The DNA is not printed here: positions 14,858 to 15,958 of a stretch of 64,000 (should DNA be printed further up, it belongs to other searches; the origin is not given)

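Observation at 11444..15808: MoeA-like + DUF364 operon facing a permease-less FecE/FecB-type ABC pair: candidate uncharacterised metal or metal-chelate handling system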

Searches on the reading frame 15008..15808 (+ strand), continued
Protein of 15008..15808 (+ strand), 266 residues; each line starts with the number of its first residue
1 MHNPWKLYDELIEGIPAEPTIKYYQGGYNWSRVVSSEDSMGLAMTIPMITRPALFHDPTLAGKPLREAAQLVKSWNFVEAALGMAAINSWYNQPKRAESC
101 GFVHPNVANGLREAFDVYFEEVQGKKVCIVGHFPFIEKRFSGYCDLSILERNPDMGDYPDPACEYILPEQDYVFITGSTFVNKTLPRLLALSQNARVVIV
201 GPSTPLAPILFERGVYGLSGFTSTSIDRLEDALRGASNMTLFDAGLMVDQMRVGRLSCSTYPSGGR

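Call 32: search_solved_structures(query=window:15008-15808:+, max_evalue=1, show_alignments=2)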
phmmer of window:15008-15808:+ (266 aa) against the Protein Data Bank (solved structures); distinct sequences matched with E-value up to 1: 2.
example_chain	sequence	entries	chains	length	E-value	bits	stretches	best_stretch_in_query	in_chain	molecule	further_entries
3l5o_A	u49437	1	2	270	8.2e-61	209.1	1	4-248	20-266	uncharacterized protein from DUF364 family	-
3npg_A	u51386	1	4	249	2.7e-10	43.5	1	28-227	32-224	uncharacterized DUF364 family protein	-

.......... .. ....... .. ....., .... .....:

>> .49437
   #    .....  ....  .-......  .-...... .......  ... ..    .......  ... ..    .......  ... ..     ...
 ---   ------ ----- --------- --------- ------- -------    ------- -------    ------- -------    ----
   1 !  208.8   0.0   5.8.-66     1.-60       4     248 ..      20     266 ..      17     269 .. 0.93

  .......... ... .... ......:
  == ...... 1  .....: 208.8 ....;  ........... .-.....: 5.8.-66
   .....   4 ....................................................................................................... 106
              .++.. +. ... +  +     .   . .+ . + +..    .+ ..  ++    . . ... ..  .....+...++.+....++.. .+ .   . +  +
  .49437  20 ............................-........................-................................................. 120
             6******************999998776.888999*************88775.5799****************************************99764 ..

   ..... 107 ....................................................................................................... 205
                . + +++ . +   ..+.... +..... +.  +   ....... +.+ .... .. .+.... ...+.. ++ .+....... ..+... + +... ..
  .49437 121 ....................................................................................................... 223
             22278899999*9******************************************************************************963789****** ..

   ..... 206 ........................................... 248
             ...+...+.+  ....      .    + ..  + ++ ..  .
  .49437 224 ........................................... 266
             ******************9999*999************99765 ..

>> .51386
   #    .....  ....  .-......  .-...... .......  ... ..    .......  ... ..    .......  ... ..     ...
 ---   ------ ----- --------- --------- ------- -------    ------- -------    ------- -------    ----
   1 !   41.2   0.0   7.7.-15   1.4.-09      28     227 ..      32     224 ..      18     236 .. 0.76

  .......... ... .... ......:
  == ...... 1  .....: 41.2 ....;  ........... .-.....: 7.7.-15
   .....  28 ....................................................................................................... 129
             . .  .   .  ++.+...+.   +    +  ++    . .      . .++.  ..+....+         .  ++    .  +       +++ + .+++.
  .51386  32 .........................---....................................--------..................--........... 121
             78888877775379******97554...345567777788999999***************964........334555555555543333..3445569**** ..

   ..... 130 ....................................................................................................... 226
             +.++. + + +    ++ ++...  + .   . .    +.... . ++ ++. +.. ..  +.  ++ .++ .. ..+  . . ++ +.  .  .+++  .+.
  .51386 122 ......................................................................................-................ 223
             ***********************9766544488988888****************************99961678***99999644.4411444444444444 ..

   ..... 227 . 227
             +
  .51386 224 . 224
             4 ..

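Call 38: search_protein_families(library=pfam, proteins=[L016:3451-3819:+, L016:4842-5900:+, L016:5913-7517:+, L016:7589-8035:+, L016:8272-8964:+, L016:8961-9980:+, L016:9998-10756:+, L016:10769-11497:+, L016:11462-12133:-], max_evalue=0.001)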
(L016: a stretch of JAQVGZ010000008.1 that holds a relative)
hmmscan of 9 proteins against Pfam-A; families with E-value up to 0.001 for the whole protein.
L016:3451-3819:+ (122 aa): 0 families

L016:4842-5900:+ (352 aa): 15 families
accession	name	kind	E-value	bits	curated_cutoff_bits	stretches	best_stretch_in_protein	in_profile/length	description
PF13510.11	Fer2_4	-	8.4e-22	77.5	22.8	1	4-78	4-81/82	2Fe-2S iron-sulfur cluster binding domain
PF00384.28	Molybdopterin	-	2.9e-17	63.2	24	1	277-351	1-80/353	Molybdopterin oxidoreductase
PF04879.21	Molybdop_Fe4S4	-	1e-16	61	22.7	1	221-274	2-55/55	Molybdopterin oxidoreductase Fe4S4 domain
PF10588.14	NADH-G_4Fe-4S_3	-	1.2e-15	57.2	27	1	85-123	1-39/40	NADH-ubiquinone oxidoreductase-G iron-sulfur binding region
PF22117.2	Fer4_Nqo3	-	7.8e-12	45.6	27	1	140-207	3-67/67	NADH-quinone oxidoreductase subunit 3, ferredoxin-like domain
PF12838.12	Fer4_7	-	4.2e-11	43.6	27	1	147-205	1-52/52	4Fe-4S dicluster domain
PF00037.32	Fer4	-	1.1e-08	34.9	21.1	1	188-207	5-24/24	4Fe-4S binding domain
PF14697.11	Fer4_21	-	5.3e-07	30.1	35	1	145-205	5-56/59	4Fe-4S dicluster domain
PF25160.1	LdpA_Fe-S-bd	-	1.4e-06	28.4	27.6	1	176-210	12-47/49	LdpA Fe-S cluster-binding domain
PF13237.11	Fer4_10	-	2.7e-06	27.6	25.5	1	141-158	2-19/53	4Fe-4S dicluster domain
PF12837.12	Fer4_6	-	9.9e-06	25.7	25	1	142-158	3-19/24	4Fe-4S binding domain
PF13484.11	Fer4_16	-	2.4e-05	25.5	30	0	190-217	1-29/66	4Fe-4S double cluster binding domain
PF13183.11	Fer4_8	-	7.6e-05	23.6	27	1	145-204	2-67/68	4Fe-4S dicluster domain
PF13534.11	Fer4_17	-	0.00027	21.8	22.2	1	147-204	1-59/61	4Fe-4S dicluster domain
PF13187.11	Fer4_9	-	0.00027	21.3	27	0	191-234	2-43/52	4Fe-4S dicluster domain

L016:5913-7517:+ (534 aa): 2 families
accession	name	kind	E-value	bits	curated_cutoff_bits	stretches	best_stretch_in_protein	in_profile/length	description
PF00384.28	Molybdopterin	-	4.6e-55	187.5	24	1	11-326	96-336/353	Molybdopterin oxidoreductase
PF01568.27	Molydop_binding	-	4.4e-28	97.9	26.8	1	424-528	1-110/110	Molydopterin dinucleotide binding domain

L016:7589-8035:+ (148 aa): 0 families

L016:8272-8964:+ (230 aa): 1 family
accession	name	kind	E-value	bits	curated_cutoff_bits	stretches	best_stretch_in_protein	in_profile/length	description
PF02492.25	cobW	-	2.1e-10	40.9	20.7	1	4-164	3-179/180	CobW/HypB/UreG, nucleotide-binding domain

L016:8961-9980:+ (339 aa): 3 families
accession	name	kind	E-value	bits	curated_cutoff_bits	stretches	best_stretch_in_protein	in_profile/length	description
PF00005.33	ABC_tran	-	1.1e-17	65.4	25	1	102-250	2-134/137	ABC transporter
PF02463.25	SMC_N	-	0.00012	22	40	0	110-278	23-198/220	RecF/RecN/SMC N terminal domain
PF13191.12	AAA_16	-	0.00028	21.9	32.6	0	110-268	23-158/167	AAA ATPase domain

L016:9998-10756:+ (252 aa): 2 families
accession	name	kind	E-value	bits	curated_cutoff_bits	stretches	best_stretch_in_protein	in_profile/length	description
PF04016.18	DUF364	-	4.1e-31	108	23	1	112-242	2-138/147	Putative heavy-metal chelation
PF13938.11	DUF4213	-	1.6e-17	64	23.5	1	5-86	1-75/75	Putative heavy-metal chelation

L016:10769-11497:+ (242 aa): 5 families
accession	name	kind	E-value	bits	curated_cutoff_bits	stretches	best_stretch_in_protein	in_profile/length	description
PF13649.12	Methyltransf_25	-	1.4e-07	32.6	27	1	41-106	2-71/97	Methyltransferase domain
PF05175.20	MTS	-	2e-06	28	23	1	39-95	34-92/170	Methyltransferase small domain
PF08242.18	Methyltransf_12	-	5.2e-06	27.5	30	1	42-111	2-77/98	Methyltransferase domain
PF13847.12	Methyltransf_31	-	1.2e-05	25.5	27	1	38-103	5-78/145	Methyltransferase domain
PF08241.18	Methyltransf_11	-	5e-05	24.3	21.2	1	42-106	2-67/95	Methyltransferase domain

L016:11462-12133:- (223 aa): 1 family
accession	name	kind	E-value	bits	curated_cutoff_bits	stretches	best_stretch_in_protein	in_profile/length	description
PF00395.25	SLH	-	2.7e-20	72.5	20.8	2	32-73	2-44/44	S-layer homology domain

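Call 51: search_solved_structures(query=L001:7590-8615:-, max_evalue=0.001)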
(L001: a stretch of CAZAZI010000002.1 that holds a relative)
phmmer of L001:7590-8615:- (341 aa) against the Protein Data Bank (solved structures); distinct sequences matched with E-value up to 0.001: 8.
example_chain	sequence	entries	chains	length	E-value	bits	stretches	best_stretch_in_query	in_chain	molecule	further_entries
2nq2_A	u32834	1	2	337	2.3e-79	270.3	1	18-339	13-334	Hypothetical ABC transporter permease protein HI1471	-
4g1u_A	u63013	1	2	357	3.7e-48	167.8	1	16-336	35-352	Hemin transport system permease protein hmuU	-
7lb8_B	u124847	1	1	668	1.1e-45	159.7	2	52-335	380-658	Iron(3+)-hydroxamate import system permease protein FhuB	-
5b57_A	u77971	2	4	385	1.1e-42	149.8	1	16-336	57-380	Putative hemin ABC transport system, membrane protein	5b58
1l7v_A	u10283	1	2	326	2.5e-39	138.7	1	40-335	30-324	VITAMIN B12 TRANSPORT SYSTEM PERMEASE PROTEIN BTUC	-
4r9u_A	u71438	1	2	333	4.7e-39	137.9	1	27-335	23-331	Vitamin B12 import system permease protein BtuC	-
2qi9_A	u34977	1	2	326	5.5e-39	137.7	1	27-335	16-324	Vitamin B12 import system permease protein btuC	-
4dbl_A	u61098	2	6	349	5.6e-39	137.6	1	27-335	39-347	Vitamin B12 import system permease protein BtuC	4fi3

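Call 65: search_protein_families(library=pfam, proteins=[L009:7053-7784:+, L009:7803-8924:+, L009:9093-9644:-, L009:10982-11611:-, L027:7776-8462:-, L027:8505-9365:+, L027:10053-10973:+, L027:11547-12209:+, L028:8901-9743:+, L028:6379-7371:+], max_evalue=0.0001)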
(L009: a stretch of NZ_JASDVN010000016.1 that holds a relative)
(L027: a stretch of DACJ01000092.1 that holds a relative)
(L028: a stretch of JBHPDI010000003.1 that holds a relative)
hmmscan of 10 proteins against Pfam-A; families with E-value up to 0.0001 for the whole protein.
L009:7053-7784:+ (243 aa): 3 families
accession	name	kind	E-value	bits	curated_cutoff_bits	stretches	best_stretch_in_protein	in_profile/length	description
PF01614.24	IclR_C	-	2.3e-21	76.6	24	1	81-229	8-167/174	Bacterial transcriptional regulator IclR C-terminal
PF09339.16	HTH_IclR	-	2.8e-11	43.5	22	1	12-59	2-51/52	IclR helix-turn-helix domain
PF25213.1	HVO_A0261_N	-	1.1e-05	25.7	35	1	14-64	12-61/86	HVO_A0261 N-terminal domain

L009:7803-8924:+ (373 aa): 4 families
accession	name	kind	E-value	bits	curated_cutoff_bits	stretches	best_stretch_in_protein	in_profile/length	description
PF00534.26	Glycos_transf_1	-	1.2e-41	142.5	26.4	1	180-355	3-172/172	Glycosyl transferases group 1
PF13692.12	Glyco_trans_1_4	-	9.4e-33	113.9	27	1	193-341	2-142/142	Glycosyl transferases group 1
PF13524.12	Glyco_trans_1_2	-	4.3e-10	40.1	25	1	214-369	5-142/144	Glycosyl transferase-like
PF13439.12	Glyco_transf_4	-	5.2e-06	27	28.5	1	16-169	2-168/170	Glycosyltransferase Family 4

L009:9093-9644:- (183 aa): 1 family
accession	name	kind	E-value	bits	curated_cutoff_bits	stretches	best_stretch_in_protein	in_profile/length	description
PF02566.24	OsmC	-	4.9e-15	56.2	27.5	1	73-174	1-96/100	OsmC-like protein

L009:10982-11611:- (209 aa): 2 families
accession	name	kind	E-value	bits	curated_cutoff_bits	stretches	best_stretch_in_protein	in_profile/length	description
PF01243.27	PNPOx_N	-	1.5e-28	100.1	28.1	1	32-158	1-118/120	Pyridoxamine 5'-phosphate oxidase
PF10590.14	PNP_phzG_C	-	2.5e-20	72.6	27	1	169-209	1-42/42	Pyridoxine 5'-phosphate oxidase C-terminal dimerisation region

L027:7776-8462:- (228 aa): 0 families

L027:8505-9365:+ (286 aa): 11 families
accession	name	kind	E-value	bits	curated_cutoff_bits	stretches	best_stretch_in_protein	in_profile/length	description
PF01656.29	CbiA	-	2.4e-17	63.5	25.4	1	3-259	1-123/125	CobQ/CobB/MinD/ParA nucleotide binding domain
PF10609.15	ParA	-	3.7e-15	56.5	27.1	1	2-45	5-52/246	NUBPL iron-transfer P-loop NTPase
PF13614.12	AAA_31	-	2.4e-11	44.3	27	1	2-27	3-28/177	AAA domain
PF00037.32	Fer4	-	5.3e-11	42.3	21.1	1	99-117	5-23/24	4Fe-4S binding domain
PF12838.12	Fer4_7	-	4e-07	30.8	27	1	64-116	1-52/52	4Fe-4S dicluster domain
PF13187.11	Fer4_9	-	4.1e-07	30.4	27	1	64-117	1-52/52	4Fe-4S dicluster domain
PF13237.11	Fer4_10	-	4.6e-07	30.1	25.5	0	99-121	6-30/53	4Fe-4S dicluster domain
PF12837.12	Fer4_6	-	4e-06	26.9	25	0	99-117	6-24/24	4Fe-4S binding domain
PF14697.11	Fer4_21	-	5.3e-06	26.9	35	1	62-117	4-57/59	4Fe-4S dicluster domain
PF25160.1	LdpA_Fe-S-bd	-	1.4e-05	25.2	27.6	0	99-121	25-47/49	LdpA Fe-S cluster-binding domain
PF13484.11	Fer4_16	-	6.1e-05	24.2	30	0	102-122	2-21/66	4Fe-4S double cluster binding domain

L027:10053-10973:+ (306 aa): 10 families
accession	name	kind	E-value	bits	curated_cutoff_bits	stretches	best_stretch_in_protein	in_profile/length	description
PF01656.29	CbiA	-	1.2e-11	45.1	25.4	1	5-263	2-125/125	CobQ/CobB/MinD/ParA nucleotide binding domain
PF00037.32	Fer4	-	3.6e-11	42.8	21.1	1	62-83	2-23/24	4Fe-4S binding domain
PF12838.12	Fer4_7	-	2.1e-09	38.2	27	0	95-115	2-22/52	4Fe-4S dicluster domain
PF12837.12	Fer4_6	-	2.6e-08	33.8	25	0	94-109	8-23/24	4Fe-4S binding domain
PF10609.15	ParA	-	4.2e-08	33.4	27.1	0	164-276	114-239/246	NUBPL iron-transfer P-loop NTPase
PF12797.12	Fer4_2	-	2.5e-06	27.5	24.5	0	62-78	4-20/22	4Fe-4S binding domain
PF14697.11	Fer4_21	-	3.4e-06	27.5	35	1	61-111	1-58/59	4Fe-4S dicluster domain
PF13484.11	Fer4_16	-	2.1e-05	25.6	30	0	95-115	2-23/66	4Fe-4S double cluster binding domain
PF13187.11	Fer4_9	-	2.8e-05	24.5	27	0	67-109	1-51/52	4Fe-4S dicluster domain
PF13614.12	AAA_31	-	8.6e-05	23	27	0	149-208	107-164/177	AAA domain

L027:11547-12209:+ (220 aa): 2 families
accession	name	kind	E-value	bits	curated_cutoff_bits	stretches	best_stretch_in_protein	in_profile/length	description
PF00753.33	Lactamase_B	-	2.4e-07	31.3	22.7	1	21-79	6-66/196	Metallo-beta-lactamase superfamily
PF12706.13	Lactamase_B_2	-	1.2e-05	25.4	27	1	31-84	1-57/200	Beta-lactamase superfamily domain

L028:8901-9743:+ (280 aa): 6 families
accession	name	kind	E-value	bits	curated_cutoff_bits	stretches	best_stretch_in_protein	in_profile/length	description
PF10609.15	ParA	-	4.4e-98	328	27.1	1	26-271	1-245/246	NUBPL iron-transfer P-loop NTPase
PF01656.29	CbiA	-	7e-15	55.5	25.4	1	31-200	1-81/125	CobQ/CobB/MinD/ParA nucleotide binding domain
PF13614.12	AAA_31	-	3.2e-12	47.2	27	1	30-150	3-130/177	AAA domain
PF02374.21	ArsA_ATPase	-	2e-08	34.3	24.3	1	29-66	1-38/305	Anion-transporting ATPase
PF09140.17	MipZ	-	2e-07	31.1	20.7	1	29-100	1-71/262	ATPase MipZ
PF20720.3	nSTAND3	-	3.3e-05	24.1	27.2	1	28-62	16-50/155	Novel STAND NTPase 3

L028:6379-7371:+ (330 aa): 1 family
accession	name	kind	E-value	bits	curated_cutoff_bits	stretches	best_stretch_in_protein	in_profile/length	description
PF01292.26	Ni_hydr_CYTB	-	7.7e-08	32.7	30.1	1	103-308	8-178/179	Prokaryotic cytochrome b561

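Call 78: search_protein_families(library=ncbifam, proteins=[L016:8272-8964:+, L016:8961-9980:+, L016:7589-8035:+, L033:6907-7761:-, L033:7748-8635:-, L001:7590-8615:-, L033:11996-12208:-], max_evalue=0.00001)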
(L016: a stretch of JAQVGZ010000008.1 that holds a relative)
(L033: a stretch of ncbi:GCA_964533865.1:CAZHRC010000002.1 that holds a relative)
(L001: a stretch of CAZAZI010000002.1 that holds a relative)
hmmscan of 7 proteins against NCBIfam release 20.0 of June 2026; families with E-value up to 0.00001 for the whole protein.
L016:8272-8964:+ (230 aa): 2 families
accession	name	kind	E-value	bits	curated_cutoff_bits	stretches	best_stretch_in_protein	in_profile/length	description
TIGR00073.1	hypB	equivalog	6.7e-13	48.6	121.2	1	6-185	35-214/217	hydrogenase nickel incorporation protein HypB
TIGR00101.1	ureG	equivalog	5e-07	29.7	204.2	1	4-174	4-184/199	urease accessory protein UreG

L016:8961-9980:+ (339 aa): 119 families (the best 25 are shown)
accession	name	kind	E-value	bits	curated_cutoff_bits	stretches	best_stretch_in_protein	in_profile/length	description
TIGR02857.1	CydD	equivalog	1e-17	64.3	435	1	99-290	336-528/529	thiol reductant ABC exporter subunit CydD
TIGR03608.1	L_ocin_972_ABC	subfamily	1.2e-17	64.1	254.85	1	102-290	15-205/206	putative bacteriocin export ABC transporter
NF007082.0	PRK09536.1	equivalog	2.1e-16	60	537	1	102-297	20-218/402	corrinoid ABC transporter ATPase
NF007826.0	PRK10535.1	equivalog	4.4e-15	55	966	1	100-299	23-224/648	macrolide ABC transporter ATP-binding protein/permease MacB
NF038007.1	ABC_ATP_DarD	equivalog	1.6e-14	53.9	375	1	102-271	22-187/218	darobactin export ABC transporter ATP-binding protein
NF010068.0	PRK13548.1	equivalog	1.1e-13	50.9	261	1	102-294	22-219/261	heme ABC transporter ATP-binding protein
NF008428.0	PRK11264.1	equivalog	1.5e-13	50.6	406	1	102-325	20-246/250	L-cystine ABC transporter ATP-binding protein TcyN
TIGR02211.1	LolD_lipo_ex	equivalog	1.6e-13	50.7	307.75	1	102-296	22-219/221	lipoprotein-releasing ABC transporter ATP-binding protein LolD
NF008364.0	PRK11160.1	equivalog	3.1e-13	49.2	630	1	102-296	357-552/575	heme ABC transporter ATP-binding protein/permease CydC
TIGR03375.1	type_I_sec_LssB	subfamily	5e-13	48.2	693.1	1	102-296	484-679/696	type I secretion system permease/ATPase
TIGR02982.1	heterocyst_DevA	subfamily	7.7e-13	48.5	295.8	1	103-295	23-218/220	ABC exporter ATP-binding subunit, DevA family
TIGR02315.1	ABC_phnC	equivalog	1.1e-12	48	266.1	1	102-267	19-187/243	phosphonate ABC transporter ATP-binding protein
TIGR01277.1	thiQ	equivalog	1.2e-12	47.9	245.05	1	97-297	10-208/213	thiamine ABC transporter ATP-binding protein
TIGR02203.1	MsbA_lipidA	equivalog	1.2e-12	47.1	602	1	102-254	350-500/572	lipid A export permease/ATP-binding protein MsbA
TIGR01193.1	bacteriocin_ABC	subfamily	1.5e-12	46.9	523.85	1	102-296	491-686/708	peptide cleavage/export ABC transporter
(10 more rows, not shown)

L016:7589-8035:+ (148 aa): 0 families

L033:6907-7761:- (284 aa): 0 families

L033:7748-8635:- (295 aa): 20 families
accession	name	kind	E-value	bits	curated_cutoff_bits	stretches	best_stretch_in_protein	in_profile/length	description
NF043040.1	corrin_prot_MT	hypoth_equivalog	3.8e-14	52.6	180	1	60-144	36-119/216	corrinoid protein-associated methyltransferase CpaM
TIGR02021.1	BchM-ChlM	equivalog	1.7e-13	50.5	158.9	1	53-128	44-117/218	magnesium protoporphyrin IX methyltransferase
TIGR01983.1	UbiG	equivalog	2e-12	46.9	102.95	1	64-141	48-122/228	bifunctional 2-polyprenyl-6-hydroxyphenol methylase/3-demethylubiquinol 3-O-methyltransferase UbiG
NF011529.0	PRK14968.1-3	equivalog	6.5e-10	38.8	162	1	59-123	27-93/198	putative methyltransferase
NF009639.0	PRK13168.1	equivalog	7.4e-10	38.3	458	1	64-140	299-375/446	23S rRNA (uracil(1939)-C(5))-methyltransferase RlmD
TIGR04345.1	ovoA_Cterm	equivalog_domain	1.4e-09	37.8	170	1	49-113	25-89/242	putative 4-mercaptohistidine N1-methyltransferase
TIGR00479.1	rumA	equivalog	8.6e-09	34.7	183.55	1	58-140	286-368/432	23S rRNA (uracil(1939)-C(5))-methyltransferase RlmD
NF041537.1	ArsM_AhpD_UU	exception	1.9e-08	33.5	510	1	63-141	74-151/345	arsenite methyltransferase/AhpD domain selenoprotein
NF001786.0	PRK00517.2-4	equivalog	2.7e-07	30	327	1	51-147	131-218/277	50S ribosomal protein L11 methyltransferase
NF047649.1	MTase_UXPK_star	exception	5.7e-07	28.8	460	1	63-142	75-153/283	methyltransferase/UXPK-star double selenoprotein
TIGR04290.1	meth_Rta_06860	hypoth_equivalog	8.1e-07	28.7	300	1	65-140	49-120/226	TIGR04290 family methyltransferase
NF053839.1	CPFASynBruc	equivalog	1e-06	28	600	1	62-126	171-237/410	cyclopropane fatty acid synthase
TIGR02072.1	BioC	equivalog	1.8e-06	28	184.95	1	56-144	26-106/244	malonyl-ACP O-methyltransferase BioC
NF041536.1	ArsM_DUF2284_UU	exception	2.2e-06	26.3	575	1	63-128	74-142/459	arsenite methyltransferase/DUF2284 domain selenoprotein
NF008823.0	PRK11873.1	subfamily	2.3e-06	27.3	263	1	63-128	75-143/272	arsenite methyltransferase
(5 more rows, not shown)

L001:7590-8615:- (341 aa): 16 families
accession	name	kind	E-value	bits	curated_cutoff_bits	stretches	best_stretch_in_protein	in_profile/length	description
NF003001.0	PRK03784.1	equivalog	5.7e-60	203.2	334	1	37-337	30-330/332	vitamin B12 ABC transporter permease BtuC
NF007081.0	PRK09535.1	equivalog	2.5e-59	201.5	461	1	56-334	85-360/366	vitamin B12 ABC transporter permease BtuC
TIGR03869.1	F420-0_ABCperm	hypoth_equivalog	7.6e-55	186.5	437.35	1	25-338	5-324/325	putative F420-0 ABC transporter permease subunit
NF008407.0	PRK11228.1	equivalog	2.4e-52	177.9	396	1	19-334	13-328/330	iron-dicitrate ABC transporter permease FecC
NF007299.0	PRK09777.1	equivalog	3.7e-50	171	406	1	20-336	11-318/318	Fe(3+) dicitrate ABC transporter permease subunit FecD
NF007872.0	PRK10577.2-3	equivalog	1.3e-49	169.2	727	2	20-288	23-283/676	Fe(3+)-hydroxamate ABC transporter permease FhuB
NF007867.0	PRK10577.1-3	subfamily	1.1e-46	159.6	849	1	23-337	398-707/710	Fe(3+)-hydroxamate ABC transporter permease FhuB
NF007871.0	PRK10577.2-2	equivalog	2.6e-46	158.4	899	1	18-337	364-678/679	Fe(3+)-hydroxamate ABC transporter permease FhuB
NF007866.0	PRK10577.1-2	equivalog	2.3e-45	155.1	554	1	52-336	379-664/666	Fe(3+)-hydroxamate ABC transporter permease FhuB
NF007760.0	PRK10441.1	equivalog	1.7e-44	152.3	428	1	16-337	15-331/335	Fe(3+)-siderophore ABC transporter permease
NF007759.0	PRK10440.1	equivalog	1.4e-37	129.7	422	1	18-335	15-326/330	iron-enterobactin ABC transporter permease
NF007870.0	PRK10577.2-1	equivalog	1.9e-35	122.7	1355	1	23-337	366-675/678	Fe(3+)-hydroxamate ABC transporter permease FhuB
NF007873.0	PRK10577.2-4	equivalog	3e-35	122.1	1012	1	23-337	336-645/646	Fe(3+)-hydroxamate ABC transporter permease FhuB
NF007868.0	PRK10577.1-5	equivalog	1.9e-30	105.9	943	1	25-335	367-664/666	Fe(3+)-hydroxamate ABC transporter permease FhuB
NF007869.0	PRK10577.1-6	equivalog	1.9e-28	99.3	954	1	12-334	26-345/703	Fe(3+)-hydroxamate ABC transporter permease FhuB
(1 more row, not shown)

L033:11996-12208:- (70 aa): 4 families
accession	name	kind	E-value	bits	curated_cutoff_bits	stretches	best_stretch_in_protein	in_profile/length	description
TIGR00638.1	Mop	subfamily_domain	1.2e-26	92.5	55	1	1-69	1-69/70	molybdenum-pterin binding domain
TIGR02142.1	modC_ABC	equivalog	1e-08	34.8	285.05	1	3-64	292-352/353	molybdenum ABC transporter ATP-binding protein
NF040840.2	tungstate_WtpC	equivalog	1.7e-07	30.9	440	1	2-66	284-346/347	tungstate ABC transporter ATP-binding protein WtpC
NF007957.0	PRK10676.1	equivalog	4.9e-07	29.1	369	1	5-66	198-259/263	molybdenum-dependent transcriptional regulator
